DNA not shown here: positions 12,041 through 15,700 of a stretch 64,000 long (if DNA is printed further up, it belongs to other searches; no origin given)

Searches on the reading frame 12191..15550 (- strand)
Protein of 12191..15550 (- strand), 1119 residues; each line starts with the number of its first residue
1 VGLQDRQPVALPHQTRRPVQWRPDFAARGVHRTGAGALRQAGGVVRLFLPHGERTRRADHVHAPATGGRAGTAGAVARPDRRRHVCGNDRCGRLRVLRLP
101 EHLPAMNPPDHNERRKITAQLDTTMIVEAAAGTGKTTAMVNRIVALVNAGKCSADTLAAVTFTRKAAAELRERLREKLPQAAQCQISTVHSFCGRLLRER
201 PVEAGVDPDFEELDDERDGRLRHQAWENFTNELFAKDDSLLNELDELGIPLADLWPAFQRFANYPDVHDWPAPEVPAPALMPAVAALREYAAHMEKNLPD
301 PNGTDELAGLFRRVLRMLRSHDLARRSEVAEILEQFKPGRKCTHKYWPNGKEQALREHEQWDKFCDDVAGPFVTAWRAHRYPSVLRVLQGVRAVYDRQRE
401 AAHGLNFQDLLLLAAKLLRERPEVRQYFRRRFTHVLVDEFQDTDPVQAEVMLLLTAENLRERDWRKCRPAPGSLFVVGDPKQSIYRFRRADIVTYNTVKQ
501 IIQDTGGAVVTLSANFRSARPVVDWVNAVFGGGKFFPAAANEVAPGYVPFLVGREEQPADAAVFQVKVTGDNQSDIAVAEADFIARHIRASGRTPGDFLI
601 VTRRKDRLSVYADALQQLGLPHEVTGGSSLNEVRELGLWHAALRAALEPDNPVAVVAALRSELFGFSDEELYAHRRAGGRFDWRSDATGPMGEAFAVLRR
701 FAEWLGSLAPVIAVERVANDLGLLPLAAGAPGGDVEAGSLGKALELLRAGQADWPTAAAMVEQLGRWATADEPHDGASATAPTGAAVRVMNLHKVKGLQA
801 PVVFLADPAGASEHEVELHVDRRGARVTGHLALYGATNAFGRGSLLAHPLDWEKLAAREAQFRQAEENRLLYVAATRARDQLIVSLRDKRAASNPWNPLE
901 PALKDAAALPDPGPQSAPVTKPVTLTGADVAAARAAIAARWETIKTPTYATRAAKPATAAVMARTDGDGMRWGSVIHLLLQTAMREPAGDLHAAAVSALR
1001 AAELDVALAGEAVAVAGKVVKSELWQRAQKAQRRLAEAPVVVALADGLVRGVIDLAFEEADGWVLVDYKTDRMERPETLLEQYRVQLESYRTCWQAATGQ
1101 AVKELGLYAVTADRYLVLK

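Call 49: search_protein_families(library=pfam, proteins=[window:12191-15550:-], max_evalue=0.001)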
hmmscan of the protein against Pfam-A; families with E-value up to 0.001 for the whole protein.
window:12191-15550:- (1119 aa): 6 families
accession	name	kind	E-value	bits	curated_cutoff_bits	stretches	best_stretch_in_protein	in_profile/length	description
PF00580.27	UvrD-helicase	-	4e-58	197.7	23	1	112-500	3-268/271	UvrD/REP helicase N-terminal domain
PF13245.12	AAA_19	-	6.5e-17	62.4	25.1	1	119-488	8-134/134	AAA domain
PF13361.12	UvrD_C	-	2e-11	44.4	25.6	1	785-886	285-347/350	UvrD-like helicase C-terminal domain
PF13538.12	UvrD_C_2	-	1.8e-10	41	27.4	1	787-816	2-31/52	UvrD-like helicase C-terminal domain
PF12705.13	PDDEXK_1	-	8.3e-08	32.9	22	1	971-1101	36-178/247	PD-(D/E)XK nuclease superfamily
PF13604.12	AAA_30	-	0.00026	21.2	27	1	115-174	11-66/191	AAA domain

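Call 54: search_protein_families(library=padloc, proteins=[window:12191-15550:-], max_evalue=0.00001)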
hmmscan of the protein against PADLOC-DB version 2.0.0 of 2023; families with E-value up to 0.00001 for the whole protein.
window:12191-15550:- (1119 aa): 52 families (the best 25 are shown)
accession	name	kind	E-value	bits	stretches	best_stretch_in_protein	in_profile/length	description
PDLC03802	RTasHel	-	4e-46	156.1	2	393-608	154-327/675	DRT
PDLC00132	GajB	-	7.9e-44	148.3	2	394-529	177-298/625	UrvD helicase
PDLC00114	GajB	-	9.8e-39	131.4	2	116-245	14-147/635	UrvD helicase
PDLC00117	GajB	-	4.1e-34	116.1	2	394-622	181-377/604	UrvD helicase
PDLC00122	GajB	-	9.2e-34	115.2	2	110-193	5-83/502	UrvD helicase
PDLC00127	GajB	-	6.9e-32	108.7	2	389-526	159-285/594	UrvD helicase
PDLC00130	GajB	-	3.3e-30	102.9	2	397-530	171-290/589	UrvD helicase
PDLC00119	GajB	-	1.2e-29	101.7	2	405-529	192-299/565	UrvD helicase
PDLC00123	GajB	-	6.9e-28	95.6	2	410-530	155-259/540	UrvD helicase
PDLC00129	GajB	-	8.6e-26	88.6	2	406-531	199-310/594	UrvD helicase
PDLC00121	GajB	-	5.8e-25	85.8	2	396-529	168-282/565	UrvD helicase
PDLC00103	GajB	-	2.5e-24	84.2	1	400-615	182-364/612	UrvD helicase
PDLC00107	GajB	-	4.7e-23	79.6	2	122-198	28-115/587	UrvD helicase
PDLC00135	GajB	-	2.1e-22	77.8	2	405-529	143-251/603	UrvD helicase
PDLC00118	GajB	-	1.7e-21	74.7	2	125-196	8-78/515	UrvD helicase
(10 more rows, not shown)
